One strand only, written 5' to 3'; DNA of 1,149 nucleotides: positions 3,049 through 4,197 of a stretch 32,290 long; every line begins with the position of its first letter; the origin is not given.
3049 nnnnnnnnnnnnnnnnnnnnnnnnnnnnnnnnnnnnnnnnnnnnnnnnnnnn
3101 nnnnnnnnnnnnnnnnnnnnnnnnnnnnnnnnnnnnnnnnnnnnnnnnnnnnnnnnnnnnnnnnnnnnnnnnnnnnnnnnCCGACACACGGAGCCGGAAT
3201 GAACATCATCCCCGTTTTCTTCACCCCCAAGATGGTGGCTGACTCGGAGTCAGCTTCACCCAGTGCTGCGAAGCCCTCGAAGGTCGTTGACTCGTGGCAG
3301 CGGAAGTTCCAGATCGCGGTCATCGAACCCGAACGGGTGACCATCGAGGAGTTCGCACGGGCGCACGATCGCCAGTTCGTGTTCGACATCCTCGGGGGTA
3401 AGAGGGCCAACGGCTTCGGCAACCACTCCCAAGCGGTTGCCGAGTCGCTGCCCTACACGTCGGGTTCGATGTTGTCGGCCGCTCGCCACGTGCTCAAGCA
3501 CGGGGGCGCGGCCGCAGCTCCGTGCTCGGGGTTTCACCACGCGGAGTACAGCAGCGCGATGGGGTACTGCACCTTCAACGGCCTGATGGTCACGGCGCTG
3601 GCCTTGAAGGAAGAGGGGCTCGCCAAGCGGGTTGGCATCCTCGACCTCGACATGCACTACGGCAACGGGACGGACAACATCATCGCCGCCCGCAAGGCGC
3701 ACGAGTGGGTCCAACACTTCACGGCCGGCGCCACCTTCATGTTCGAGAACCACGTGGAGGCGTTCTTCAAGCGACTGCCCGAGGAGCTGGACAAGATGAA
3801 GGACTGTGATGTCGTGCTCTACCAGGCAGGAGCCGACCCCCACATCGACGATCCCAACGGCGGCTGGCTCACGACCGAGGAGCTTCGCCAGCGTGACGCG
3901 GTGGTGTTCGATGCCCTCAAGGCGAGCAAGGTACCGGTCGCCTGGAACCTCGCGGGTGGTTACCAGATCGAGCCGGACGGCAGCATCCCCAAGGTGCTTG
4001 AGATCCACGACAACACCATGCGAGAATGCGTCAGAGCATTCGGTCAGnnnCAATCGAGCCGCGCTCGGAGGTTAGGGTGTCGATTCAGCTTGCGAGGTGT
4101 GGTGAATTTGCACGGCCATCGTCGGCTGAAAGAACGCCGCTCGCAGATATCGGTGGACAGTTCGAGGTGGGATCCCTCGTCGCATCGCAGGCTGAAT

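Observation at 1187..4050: Three-gene operon with a J-domain-Ser/Thr kinase fusion, a vWA protein and an HDAC-like deacetylase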

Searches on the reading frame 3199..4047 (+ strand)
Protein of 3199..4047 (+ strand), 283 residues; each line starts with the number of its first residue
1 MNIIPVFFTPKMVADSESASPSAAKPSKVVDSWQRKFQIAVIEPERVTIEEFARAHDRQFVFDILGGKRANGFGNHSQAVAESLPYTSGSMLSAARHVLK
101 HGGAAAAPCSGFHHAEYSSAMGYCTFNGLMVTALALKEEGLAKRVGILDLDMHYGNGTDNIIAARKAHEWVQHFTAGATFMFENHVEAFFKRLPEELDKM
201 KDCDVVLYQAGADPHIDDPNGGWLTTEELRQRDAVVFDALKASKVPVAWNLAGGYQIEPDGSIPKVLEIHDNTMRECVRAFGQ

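Call 3: search_protein_families(library=pfam, proteins=[window:3199-4047:+], max_evalue=1)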
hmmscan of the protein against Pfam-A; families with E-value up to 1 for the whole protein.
window:3199-4047:+ (283 aa): 2 families
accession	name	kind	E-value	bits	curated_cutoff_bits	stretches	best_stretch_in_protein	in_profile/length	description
PF00850.24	Hist_deacetyl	-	1.6e-29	103.7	27.9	2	39-165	26-164/298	Histone deacetylase domain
PF00647.24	EF1G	-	0.15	12.4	23.3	1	178-215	60-96/107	Elongation factor 1 gamma, conserved domain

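Call 4: search_protein_families(library=phrogs, proteins=[window:3199-4047:+], max_evalue=0.01)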
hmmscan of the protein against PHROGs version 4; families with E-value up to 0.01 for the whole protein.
window:3199-4047:+ (283 aa): 0 families

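Call 10: search_dna_similar(query=window:3199-4047:+, collection=phages, mode=protein, max_rows=30)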
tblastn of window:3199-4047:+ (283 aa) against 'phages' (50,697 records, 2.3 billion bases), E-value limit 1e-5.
Records with a match: 6; places in all: 6; records where one place covers at least 80% of the query: 4.
Best place of each record, by identity: <60% 6.
By first word of the organism name: uncultured 4; Rhodococcus 2.
By host as written in the record: - 4; Rhodococcus equi 2.
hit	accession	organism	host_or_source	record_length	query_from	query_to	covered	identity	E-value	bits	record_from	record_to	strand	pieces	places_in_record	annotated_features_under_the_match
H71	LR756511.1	uncultured phage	metagenomic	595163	43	282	85%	39.4%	4e-39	186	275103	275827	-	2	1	record has no annotation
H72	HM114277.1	Rhodococcus phage E3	Rhodococcus equi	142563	39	255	77%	32.2%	3e-20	96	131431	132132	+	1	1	gp202: putative histone deacetylase protein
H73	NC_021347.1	Rhodococcus phage E3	Rhodococcus equi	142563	39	255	77%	32.2%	3e-20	96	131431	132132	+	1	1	gp202: putative histone deacetylase protein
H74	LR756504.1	uncultured phage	metagenomic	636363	37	279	86%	26.9%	9e-15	80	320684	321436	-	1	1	record has no annotation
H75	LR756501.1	uncultured phage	metagenomic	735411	50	277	81%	22.6%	3e-10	67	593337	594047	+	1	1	record has no annotation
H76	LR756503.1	uncultured phage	metagenomic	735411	50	277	81%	22.6%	3e-10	67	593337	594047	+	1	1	record has no annotation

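Call 12: get_annotated_region(hit=H72, flank=6000)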
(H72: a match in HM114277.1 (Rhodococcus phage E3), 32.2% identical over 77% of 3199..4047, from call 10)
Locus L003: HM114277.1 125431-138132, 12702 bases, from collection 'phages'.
description: Rhodococcus phage E3, complete genome.
organism: Rhodococcus phage E3 (NCBI taxid 1007869)
taxonomy: Viruses; Duplodnaviria; Heunggongvirae; Uroviricota; Caudoviricetes
host: Rhodococcus equi; source: -; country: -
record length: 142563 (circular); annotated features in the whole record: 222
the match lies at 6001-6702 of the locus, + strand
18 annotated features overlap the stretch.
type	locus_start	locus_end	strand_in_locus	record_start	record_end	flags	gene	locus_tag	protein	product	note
CDS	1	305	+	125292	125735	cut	gp189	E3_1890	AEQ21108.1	hypothetical protein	-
CDS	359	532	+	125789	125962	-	gp189.5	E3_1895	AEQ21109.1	hypothetical protein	-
CDS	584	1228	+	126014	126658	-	gp190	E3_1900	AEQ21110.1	hypothetical protein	-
CDS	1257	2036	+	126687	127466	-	gp191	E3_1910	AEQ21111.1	hypothetical protein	-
CDS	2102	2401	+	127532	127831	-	gp192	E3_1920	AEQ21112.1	hypothetical protein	-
CDS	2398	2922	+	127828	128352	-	gp193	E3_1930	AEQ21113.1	hypothetical protein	-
CDS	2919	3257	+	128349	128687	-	gp194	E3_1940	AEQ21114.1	hypothetical protein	-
CDS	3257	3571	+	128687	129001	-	gp195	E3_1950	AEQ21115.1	hypothetical protein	-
CDS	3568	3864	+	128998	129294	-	gp196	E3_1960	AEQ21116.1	hypothetical protein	-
CDS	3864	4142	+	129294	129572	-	gp197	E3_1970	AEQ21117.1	hypothetical protein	-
CDS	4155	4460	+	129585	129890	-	gp198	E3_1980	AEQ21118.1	hypothetical protein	-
CDS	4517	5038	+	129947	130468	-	gp199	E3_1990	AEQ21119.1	putative HNH endonuclease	-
CDS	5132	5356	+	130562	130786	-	gp200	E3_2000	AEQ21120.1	hypothetical protein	-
CDS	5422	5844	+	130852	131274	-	gp201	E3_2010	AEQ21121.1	hypothetical protein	-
CDS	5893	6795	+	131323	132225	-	gp202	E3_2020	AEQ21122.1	putative histone deacetylase protein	-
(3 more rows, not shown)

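Call 37: find_homologous_proteins(query=window:3199-4047:+, max_evalue=0.001)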
Query window:3199-4047:+ (283 aa): 7293 proteins with E <= 0.001 among 8000 candidates; the best 120 are listed.
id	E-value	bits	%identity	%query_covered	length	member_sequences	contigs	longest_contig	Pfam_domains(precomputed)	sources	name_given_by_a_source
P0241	1.8e-190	649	100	100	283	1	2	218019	PF00850.25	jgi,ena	-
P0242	2.1e-140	485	75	99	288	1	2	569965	PF00850.25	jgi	jgi:acetoin utilization deacetylase AcuC-like enzyme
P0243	1.3e-136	473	75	98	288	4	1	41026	PF00850.25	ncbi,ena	-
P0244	2.3e-134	465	73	98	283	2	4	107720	PF00850.25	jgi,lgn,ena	-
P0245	8.6e-134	463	73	98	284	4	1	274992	PF00850.25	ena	-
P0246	2.2e-133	462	73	98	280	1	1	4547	PF00850.25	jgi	jgi:acetoin utilization deacetylase AcuC-like enzyme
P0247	1.5e-131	456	72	98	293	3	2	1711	PF00850.25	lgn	-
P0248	4.9e-131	454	71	99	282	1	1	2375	PF00850.25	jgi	jgi:acetoin utilization deacetylase AcuC-like enzyme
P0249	1.6e-130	453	72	100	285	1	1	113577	PF00850.25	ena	-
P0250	1.8e-130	453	71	98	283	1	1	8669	PF00850.25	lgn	-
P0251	1.3e-128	447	70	99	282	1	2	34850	PF00850.25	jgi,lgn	jgi:acetoin utilization deacetylase AcuC-like enzyme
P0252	2.5e-128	446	70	98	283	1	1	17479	PF00850.25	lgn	-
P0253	8.8e-128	444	72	100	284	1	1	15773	PF00850.25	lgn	-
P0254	5.5e-127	441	72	98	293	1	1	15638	PF00850.25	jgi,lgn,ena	-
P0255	6.5e-127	441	68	99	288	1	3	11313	PF00850.25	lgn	-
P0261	6.5e-126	438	70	99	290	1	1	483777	PF00850.25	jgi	jgi:acetoin utilization deacetylase AcuC-like enzyme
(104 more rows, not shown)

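Call 38: get_annotated_region(hit=H71, flank=10000)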
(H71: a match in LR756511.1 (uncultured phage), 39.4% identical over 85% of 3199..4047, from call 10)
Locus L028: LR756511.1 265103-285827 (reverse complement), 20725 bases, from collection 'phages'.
description: uncultured phage genome assembly, chromosome: 1.
organism: uncultured phage (NCBI taxid 278008)
taxonomy: Viruses; environmental samples
host: -; source: metagenomic; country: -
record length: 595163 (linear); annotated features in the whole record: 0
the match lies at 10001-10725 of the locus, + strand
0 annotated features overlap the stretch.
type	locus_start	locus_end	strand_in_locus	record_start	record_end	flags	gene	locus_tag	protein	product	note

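Call 41: find_encoding_contigs(protein=P0261, flank=6000, max_places=2)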
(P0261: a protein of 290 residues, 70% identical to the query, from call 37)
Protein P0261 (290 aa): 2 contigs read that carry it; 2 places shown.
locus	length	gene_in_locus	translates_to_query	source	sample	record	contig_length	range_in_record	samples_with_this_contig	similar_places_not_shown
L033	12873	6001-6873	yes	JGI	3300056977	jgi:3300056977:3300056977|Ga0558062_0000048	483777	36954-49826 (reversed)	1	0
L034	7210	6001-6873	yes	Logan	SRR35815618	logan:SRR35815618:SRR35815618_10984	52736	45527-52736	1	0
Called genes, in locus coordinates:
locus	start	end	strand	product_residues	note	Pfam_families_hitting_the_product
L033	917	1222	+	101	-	-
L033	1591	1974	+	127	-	-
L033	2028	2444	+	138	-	-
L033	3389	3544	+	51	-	-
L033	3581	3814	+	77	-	-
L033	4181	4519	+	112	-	-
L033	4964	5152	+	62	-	-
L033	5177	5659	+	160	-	-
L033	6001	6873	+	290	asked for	PF00850:Hist_deacetyl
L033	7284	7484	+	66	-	-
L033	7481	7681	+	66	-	-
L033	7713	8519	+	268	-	-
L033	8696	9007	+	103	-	-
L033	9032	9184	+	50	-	-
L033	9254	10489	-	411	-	PF07603:Lcl_C (weak)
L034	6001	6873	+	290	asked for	PF00850:Hist_deacetyl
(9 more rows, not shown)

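Call 42: find_related_loci(query=window:3199-4047:+, collection=viral_contigs, flank=10000)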
Query window:3199-4047:+ (283 aa) in viral_contigs; peptide patterns used: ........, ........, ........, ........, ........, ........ (x = any residue, [..] = any of these).
16 stretches matched a pattern; 14 encode a relative of the query (tblastn E <= 1e-3); 14 distinct loci.
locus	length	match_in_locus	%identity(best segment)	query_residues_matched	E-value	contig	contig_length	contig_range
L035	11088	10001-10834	70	4-282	9e-132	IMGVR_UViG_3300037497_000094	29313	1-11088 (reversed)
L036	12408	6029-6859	68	4-282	1e-128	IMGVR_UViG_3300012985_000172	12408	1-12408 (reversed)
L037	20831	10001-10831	68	4-282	1e-128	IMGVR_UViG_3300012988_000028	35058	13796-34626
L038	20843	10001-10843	67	1-282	1e-128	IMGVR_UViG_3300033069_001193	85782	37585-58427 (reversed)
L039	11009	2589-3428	67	1-281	7e-126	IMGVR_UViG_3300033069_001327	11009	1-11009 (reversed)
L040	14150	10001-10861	65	4-282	1e-125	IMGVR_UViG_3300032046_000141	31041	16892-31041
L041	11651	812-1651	67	1-281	7e-126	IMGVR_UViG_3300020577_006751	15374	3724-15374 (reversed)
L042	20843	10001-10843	66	3-282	2e-124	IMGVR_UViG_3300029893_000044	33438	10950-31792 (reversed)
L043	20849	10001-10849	64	1-282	4e-122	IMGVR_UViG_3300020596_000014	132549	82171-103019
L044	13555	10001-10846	65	1-282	3e-121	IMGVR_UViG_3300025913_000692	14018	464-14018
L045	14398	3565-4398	63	3-282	8e-112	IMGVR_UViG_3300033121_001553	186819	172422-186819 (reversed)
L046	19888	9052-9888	68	2-282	6e-126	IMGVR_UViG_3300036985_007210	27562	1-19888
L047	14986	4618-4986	65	1-283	3e-37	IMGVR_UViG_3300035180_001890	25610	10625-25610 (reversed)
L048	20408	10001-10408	47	152-282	2e-36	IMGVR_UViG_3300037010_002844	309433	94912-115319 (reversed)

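Call 43: search_solved_structures(query=window:3199-4047:+, max_evalue=0.001, show_alignments=3)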
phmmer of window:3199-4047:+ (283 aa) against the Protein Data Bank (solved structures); distinct sequences matched with E-value up to 0.001: 126 (the best 60 are shown).
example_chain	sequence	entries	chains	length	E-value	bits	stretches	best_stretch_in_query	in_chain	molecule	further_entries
9rje_A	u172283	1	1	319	3.2e-21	79.3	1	84-271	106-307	Histone deacetylase domain-containing protein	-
9gkv_B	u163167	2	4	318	9.7e-16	61.4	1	31-269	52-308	Histone deacetylase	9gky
9k91_A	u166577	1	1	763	9.5e-15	58.1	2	102-162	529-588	Histone deacetylase 6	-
5g0h_A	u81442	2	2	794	3.9e-14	56.1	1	88-166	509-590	HDAC6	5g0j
5g0i_A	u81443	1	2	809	4.2e-14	56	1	88-166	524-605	HDAC6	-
7qno_A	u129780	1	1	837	4.9e-14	55.8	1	88-166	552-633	Histone deacetylase 6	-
3c0y_A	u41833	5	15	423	4.1e-10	42.9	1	93-160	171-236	Histone deacetylase 7a | HISTONE DEACETYLASE 7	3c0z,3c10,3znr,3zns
9gkz_A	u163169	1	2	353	1.4e-09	41.2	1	85-166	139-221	Acetylpolyamine amidohydrolase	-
3men_A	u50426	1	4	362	4.3e-09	39.6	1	86-167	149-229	Acetylpolyamine aminohydrolase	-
9gz5_A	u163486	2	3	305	5.8e-09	39.1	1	110-161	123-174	Histone deacetylase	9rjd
8szt_B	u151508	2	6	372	2.1e-08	37.3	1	40-161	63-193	Histone deacetylase domain-containing protein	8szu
5ji5_A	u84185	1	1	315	2.9e-08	36.9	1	109-160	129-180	BuphA.10154.a.B1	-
6phr_A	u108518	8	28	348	3e-08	36.8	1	88-163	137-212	Acetylpolyamine amidohydrolase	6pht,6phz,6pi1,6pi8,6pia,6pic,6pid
4cby_A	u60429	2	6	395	4.5e-08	36.2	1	94-160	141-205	HISTONE DEACETYLASE 4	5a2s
4cbt_A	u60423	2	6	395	4.5e-08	36.2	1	94-160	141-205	HISTONE DEACETYLASE 4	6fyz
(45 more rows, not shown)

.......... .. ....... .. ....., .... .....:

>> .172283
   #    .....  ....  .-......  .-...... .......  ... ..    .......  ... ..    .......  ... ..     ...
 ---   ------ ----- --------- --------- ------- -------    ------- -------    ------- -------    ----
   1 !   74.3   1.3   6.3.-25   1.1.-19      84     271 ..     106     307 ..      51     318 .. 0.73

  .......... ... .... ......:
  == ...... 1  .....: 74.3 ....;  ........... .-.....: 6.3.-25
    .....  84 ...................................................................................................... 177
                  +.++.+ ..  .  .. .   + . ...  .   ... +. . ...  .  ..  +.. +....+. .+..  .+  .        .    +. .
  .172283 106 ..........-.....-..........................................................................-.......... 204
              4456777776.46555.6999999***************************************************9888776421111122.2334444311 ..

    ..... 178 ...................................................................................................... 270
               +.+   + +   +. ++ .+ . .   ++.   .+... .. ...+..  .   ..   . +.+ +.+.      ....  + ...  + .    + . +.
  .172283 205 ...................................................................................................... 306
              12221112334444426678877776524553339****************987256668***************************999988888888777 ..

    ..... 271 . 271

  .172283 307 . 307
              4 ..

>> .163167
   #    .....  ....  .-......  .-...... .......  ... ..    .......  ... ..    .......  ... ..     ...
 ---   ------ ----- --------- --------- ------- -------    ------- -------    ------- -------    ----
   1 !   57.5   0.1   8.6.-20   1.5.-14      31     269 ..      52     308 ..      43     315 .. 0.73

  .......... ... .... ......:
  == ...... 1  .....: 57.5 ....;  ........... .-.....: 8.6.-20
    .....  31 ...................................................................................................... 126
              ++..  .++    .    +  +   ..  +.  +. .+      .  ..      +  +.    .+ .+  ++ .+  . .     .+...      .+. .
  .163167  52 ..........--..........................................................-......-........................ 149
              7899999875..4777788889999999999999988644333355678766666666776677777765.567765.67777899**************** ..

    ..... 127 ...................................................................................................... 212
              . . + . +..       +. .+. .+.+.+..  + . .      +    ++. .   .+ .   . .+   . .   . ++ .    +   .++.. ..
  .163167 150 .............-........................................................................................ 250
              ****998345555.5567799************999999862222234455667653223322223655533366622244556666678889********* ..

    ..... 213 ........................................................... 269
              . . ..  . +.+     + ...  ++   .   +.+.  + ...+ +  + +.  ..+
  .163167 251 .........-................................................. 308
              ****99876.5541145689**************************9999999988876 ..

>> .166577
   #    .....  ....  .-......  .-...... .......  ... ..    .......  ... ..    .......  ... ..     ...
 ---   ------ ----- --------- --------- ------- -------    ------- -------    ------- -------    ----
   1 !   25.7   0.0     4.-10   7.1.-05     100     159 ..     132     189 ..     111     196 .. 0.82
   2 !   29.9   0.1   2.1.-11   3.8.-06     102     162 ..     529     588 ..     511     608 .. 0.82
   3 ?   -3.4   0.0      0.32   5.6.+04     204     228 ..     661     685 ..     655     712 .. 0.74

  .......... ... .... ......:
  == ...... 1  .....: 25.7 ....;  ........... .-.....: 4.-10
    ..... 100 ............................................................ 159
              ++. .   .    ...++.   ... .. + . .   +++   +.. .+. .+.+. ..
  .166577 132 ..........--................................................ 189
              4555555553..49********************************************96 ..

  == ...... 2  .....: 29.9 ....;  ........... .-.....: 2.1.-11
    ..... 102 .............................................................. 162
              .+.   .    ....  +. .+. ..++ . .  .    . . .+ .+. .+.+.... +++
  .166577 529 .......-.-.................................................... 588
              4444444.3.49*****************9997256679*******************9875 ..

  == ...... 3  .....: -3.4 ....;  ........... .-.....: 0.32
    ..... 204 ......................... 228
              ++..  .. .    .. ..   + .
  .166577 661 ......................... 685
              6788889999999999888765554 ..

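Call 67: search_protein_families(library=padloc, proteins=[window:3199-4047:+], max_evalue=0.01)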
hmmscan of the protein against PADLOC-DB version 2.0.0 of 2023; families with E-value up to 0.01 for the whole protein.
window:3199-4047:+ (283 aa): 0 families

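Call 89: find_encoding_contigs(protein=P0242, flank=6000, max_places=1)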
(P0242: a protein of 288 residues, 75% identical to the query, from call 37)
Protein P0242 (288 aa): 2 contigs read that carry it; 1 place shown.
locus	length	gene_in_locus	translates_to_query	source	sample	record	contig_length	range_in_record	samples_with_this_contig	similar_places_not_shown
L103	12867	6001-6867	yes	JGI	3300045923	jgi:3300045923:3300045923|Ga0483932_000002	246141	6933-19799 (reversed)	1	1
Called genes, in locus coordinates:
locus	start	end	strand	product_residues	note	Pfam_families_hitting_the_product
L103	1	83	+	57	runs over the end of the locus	-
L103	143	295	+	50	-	-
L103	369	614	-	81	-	-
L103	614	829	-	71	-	-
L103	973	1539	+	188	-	-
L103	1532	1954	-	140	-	-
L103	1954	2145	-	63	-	-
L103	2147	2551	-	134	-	-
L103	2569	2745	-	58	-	-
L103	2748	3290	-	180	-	PF01981:PTH2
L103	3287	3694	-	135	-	-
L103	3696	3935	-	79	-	-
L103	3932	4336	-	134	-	-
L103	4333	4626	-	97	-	-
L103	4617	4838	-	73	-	-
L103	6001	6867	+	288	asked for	PF00850:Hist_deacetyl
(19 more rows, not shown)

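Call 90: find_encoding_contigs(protein=P0244, flank=6000, max_places=1)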
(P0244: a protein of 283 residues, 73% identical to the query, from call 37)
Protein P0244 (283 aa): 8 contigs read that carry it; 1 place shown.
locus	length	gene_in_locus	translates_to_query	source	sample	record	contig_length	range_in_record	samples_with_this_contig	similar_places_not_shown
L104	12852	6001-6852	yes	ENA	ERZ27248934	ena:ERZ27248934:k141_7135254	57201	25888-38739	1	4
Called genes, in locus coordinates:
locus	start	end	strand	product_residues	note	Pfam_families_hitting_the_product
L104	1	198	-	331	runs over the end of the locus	-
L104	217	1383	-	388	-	PF07714:PK_Tyr_Ser-Thr (weak), PF00069:Pkinase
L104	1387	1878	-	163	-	PF00293:NUDIX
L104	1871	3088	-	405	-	-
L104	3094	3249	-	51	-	-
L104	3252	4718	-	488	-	PF18127:NAMPT_N, PF04095:NAPRTase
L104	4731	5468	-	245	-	PF00293:NUDIX, PF19368:WHD_AraR, PF21906:WHD_NrtR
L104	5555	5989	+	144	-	-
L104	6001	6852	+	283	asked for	PF00850:Hist_deacetyl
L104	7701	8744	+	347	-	PF00226:DnaJ, PF00069:Pkinase, PF07714:PK_Tyr_Ser-Thr, PF01163:RIO1 (weak), PF03109:ABC1 (faint)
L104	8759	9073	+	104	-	-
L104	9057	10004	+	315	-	-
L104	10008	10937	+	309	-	PF00224:PK (faint)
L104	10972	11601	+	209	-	-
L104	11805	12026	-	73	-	-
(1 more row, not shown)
